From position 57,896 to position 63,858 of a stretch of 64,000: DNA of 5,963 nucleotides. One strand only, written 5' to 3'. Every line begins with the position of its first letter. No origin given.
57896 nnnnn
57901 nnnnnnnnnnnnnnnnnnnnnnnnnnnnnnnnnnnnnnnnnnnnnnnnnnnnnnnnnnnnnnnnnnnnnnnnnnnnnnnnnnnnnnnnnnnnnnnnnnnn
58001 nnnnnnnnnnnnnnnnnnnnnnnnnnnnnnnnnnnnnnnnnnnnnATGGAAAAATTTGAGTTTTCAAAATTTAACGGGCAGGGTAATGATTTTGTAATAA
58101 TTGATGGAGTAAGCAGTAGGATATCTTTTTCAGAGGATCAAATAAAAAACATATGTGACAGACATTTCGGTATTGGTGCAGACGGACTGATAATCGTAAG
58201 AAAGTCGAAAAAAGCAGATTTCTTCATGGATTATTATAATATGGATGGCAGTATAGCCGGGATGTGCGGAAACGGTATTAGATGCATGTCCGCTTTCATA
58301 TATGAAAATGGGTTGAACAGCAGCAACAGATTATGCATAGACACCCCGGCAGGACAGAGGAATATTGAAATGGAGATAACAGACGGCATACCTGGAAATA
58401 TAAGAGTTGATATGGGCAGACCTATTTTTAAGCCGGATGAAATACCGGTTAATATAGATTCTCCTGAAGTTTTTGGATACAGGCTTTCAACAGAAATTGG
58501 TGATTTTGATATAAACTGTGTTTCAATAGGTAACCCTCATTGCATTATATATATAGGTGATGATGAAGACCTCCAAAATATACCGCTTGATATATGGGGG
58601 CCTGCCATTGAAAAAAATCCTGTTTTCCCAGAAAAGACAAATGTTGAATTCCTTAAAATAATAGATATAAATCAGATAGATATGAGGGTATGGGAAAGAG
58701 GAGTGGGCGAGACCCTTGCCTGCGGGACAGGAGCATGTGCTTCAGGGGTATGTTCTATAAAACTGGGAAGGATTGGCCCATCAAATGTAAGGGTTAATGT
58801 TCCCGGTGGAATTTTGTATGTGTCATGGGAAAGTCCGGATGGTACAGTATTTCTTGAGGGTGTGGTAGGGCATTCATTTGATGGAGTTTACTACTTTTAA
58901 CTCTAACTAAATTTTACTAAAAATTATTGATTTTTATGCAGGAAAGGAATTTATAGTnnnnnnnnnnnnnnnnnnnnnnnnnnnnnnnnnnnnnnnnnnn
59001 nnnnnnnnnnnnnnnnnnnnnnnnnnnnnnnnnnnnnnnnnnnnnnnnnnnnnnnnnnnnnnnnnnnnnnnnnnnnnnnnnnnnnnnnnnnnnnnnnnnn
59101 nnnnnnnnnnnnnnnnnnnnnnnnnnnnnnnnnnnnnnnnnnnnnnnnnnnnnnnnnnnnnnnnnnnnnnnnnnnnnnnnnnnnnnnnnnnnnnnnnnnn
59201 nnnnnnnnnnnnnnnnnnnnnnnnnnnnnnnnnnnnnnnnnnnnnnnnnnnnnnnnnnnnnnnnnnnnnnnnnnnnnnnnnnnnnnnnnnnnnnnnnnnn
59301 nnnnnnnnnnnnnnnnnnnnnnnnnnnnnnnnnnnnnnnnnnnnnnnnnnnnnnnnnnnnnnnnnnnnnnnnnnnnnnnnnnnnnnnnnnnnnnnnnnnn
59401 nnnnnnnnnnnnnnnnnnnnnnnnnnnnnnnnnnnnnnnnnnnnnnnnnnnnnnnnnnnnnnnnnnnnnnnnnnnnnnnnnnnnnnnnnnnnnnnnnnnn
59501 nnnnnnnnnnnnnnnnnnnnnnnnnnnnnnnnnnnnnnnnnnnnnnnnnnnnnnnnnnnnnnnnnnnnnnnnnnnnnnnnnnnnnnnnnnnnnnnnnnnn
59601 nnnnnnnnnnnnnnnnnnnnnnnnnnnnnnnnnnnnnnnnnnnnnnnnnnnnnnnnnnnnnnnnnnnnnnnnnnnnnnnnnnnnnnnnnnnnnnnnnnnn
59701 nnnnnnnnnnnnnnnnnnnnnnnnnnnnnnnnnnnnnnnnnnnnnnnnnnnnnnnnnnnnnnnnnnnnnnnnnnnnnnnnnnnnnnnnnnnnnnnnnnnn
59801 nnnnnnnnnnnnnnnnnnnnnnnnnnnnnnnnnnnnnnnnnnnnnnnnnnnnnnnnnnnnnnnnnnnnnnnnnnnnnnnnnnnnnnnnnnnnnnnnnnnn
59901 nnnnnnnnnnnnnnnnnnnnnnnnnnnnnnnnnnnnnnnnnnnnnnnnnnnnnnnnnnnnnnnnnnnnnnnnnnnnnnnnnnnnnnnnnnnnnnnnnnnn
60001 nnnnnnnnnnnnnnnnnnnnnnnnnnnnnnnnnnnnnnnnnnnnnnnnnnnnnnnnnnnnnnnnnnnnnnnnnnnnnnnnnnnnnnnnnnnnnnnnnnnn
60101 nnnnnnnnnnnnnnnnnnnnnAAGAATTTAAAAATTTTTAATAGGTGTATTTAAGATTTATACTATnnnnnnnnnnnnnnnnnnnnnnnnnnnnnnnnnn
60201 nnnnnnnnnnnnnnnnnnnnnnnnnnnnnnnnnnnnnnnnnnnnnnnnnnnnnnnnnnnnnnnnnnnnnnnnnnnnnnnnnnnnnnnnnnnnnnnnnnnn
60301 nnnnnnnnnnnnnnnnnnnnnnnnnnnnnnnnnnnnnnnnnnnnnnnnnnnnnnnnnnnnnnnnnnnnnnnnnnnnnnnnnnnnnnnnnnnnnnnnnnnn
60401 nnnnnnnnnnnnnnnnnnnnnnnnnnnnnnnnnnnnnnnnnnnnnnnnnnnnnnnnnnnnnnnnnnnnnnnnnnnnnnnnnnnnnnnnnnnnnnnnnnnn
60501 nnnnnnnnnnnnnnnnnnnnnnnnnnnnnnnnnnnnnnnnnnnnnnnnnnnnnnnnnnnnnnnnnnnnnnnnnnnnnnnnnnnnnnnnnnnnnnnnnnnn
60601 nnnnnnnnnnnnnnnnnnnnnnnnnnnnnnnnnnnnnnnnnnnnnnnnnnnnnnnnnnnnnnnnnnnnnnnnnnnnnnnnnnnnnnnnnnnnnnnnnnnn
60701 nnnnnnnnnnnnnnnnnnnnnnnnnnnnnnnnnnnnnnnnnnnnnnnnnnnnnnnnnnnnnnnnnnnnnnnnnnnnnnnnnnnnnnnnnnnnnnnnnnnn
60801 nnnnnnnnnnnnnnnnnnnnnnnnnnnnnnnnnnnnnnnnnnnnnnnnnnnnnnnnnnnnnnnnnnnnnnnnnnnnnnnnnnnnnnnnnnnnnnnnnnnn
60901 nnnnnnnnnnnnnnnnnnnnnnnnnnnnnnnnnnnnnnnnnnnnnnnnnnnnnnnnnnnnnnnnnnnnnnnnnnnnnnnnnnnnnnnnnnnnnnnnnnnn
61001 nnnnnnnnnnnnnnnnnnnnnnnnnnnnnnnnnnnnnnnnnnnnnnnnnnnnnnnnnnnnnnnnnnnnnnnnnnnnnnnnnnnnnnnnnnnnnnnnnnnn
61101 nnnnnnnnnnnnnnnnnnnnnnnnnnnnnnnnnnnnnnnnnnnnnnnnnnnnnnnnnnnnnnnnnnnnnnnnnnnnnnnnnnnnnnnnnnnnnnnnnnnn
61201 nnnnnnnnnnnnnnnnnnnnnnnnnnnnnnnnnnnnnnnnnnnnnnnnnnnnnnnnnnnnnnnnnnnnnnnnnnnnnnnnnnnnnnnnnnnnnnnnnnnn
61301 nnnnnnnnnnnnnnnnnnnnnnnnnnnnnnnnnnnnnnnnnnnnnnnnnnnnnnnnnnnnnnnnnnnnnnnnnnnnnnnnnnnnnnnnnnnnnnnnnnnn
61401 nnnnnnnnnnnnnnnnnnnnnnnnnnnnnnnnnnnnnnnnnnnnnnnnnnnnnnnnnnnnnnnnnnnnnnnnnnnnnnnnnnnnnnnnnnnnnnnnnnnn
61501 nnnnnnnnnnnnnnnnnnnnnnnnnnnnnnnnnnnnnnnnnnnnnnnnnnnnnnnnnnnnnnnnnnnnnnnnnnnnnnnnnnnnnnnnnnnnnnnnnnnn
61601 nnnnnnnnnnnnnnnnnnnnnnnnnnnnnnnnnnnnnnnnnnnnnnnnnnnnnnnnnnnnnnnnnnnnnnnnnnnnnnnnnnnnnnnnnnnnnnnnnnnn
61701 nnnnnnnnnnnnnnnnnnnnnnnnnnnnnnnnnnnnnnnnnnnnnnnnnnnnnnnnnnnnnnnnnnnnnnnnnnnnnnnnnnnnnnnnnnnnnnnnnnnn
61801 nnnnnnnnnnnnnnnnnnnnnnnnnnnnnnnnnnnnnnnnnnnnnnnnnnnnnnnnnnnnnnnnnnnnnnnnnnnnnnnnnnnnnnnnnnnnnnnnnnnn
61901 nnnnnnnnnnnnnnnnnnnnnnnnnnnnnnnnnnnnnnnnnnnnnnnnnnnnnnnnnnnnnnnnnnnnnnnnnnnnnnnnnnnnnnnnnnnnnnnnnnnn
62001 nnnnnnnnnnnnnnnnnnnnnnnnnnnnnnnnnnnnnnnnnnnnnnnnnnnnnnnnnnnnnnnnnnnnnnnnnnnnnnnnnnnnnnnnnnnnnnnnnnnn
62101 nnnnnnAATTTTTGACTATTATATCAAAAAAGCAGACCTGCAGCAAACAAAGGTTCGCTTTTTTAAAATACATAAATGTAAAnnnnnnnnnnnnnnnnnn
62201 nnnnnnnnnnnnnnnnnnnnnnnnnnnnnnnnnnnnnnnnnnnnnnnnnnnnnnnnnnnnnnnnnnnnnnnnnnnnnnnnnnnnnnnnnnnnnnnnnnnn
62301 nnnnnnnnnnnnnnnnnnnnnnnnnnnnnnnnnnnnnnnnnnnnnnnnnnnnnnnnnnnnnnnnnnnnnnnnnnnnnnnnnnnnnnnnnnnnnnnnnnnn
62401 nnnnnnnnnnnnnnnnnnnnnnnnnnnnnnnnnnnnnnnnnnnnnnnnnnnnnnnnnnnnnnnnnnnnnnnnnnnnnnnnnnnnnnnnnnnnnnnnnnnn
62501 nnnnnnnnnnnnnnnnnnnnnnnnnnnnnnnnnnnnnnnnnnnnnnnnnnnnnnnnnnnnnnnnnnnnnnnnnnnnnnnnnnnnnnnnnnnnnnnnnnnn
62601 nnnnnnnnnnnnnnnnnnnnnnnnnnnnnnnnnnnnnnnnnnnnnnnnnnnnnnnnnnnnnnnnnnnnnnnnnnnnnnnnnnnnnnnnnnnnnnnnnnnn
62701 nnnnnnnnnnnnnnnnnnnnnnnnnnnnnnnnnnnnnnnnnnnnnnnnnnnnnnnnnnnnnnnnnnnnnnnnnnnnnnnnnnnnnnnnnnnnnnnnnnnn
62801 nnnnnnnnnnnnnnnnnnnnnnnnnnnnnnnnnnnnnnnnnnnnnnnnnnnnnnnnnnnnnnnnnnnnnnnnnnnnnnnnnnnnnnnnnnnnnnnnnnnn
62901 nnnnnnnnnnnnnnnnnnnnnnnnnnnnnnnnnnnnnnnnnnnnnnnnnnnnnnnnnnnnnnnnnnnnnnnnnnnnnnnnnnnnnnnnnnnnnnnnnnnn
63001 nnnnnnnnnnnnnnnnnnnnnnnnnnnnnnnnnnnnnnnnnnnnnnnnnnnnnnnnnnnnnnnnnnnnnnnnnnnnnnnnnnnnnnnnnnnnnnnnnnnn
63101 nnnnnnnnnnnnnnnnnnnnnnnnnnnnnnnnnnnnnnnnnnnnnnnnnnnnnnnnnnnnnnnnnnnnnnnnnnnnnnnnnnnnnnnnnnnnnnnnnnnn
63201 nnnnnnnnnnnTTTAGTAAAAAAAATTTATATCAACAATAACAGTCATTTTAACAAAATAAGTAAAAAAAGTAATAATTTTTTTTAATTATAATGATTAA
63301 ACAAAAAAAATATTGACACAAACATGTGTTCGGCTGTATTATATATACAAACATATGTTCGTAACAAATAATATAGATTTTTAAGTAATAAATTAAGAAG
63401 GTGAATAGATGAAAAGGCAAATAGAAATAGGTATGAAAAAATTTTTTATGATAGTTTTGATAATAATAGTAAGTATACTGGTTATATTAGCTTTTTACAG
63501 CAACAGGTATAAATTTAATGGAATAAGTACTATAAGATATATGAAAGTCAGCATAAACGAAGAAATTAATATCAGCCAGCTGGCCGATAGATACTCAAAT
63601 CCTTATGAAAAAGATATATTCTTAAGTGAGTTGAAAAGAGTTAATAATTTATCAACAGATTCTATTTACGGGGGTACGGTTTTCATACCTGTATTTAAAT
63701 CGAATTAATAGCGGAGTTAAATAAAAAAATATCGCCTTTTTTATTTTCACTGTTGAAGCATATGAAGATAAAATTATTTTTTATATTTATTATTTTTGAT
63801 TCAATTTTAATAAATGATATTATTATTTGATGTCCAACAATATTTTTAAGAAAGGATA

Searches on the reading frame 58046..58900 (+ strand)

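Call 66: search_protein_families(library=pfam, proteins=[window:58046-58900:+], max_evalue=0.00001)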
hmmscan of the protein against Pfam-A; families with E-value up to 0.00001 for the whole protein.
window:58046-58900:+ (284 aa): 1 family
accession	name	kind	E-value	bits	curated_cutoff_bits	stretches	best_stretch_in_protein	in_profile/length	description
PF01678.24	DAP_epimerase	-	6.1e-57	191.4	34.7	2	6-127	1-119/121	Diaminopimelate epimerase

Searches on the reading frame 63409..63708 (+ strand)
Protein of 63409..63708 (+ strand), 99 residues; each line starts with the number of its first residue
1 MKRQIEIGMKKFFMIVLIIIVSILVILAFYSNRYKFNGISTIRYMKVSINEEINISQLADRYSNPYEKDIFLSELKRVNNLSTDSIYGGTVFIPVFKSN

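Call 57: search_protein_families(library=pfam, proteins=[window:63409-63708:+], max_evalue=0.01)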
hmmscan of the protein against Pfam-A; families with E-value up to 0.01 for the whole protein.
window:63409-63708:+ (99 aa): 0 families
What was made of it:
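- Tried and rejected: The small ORF at 63409-63708 gave no Pfam hit (call 57).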
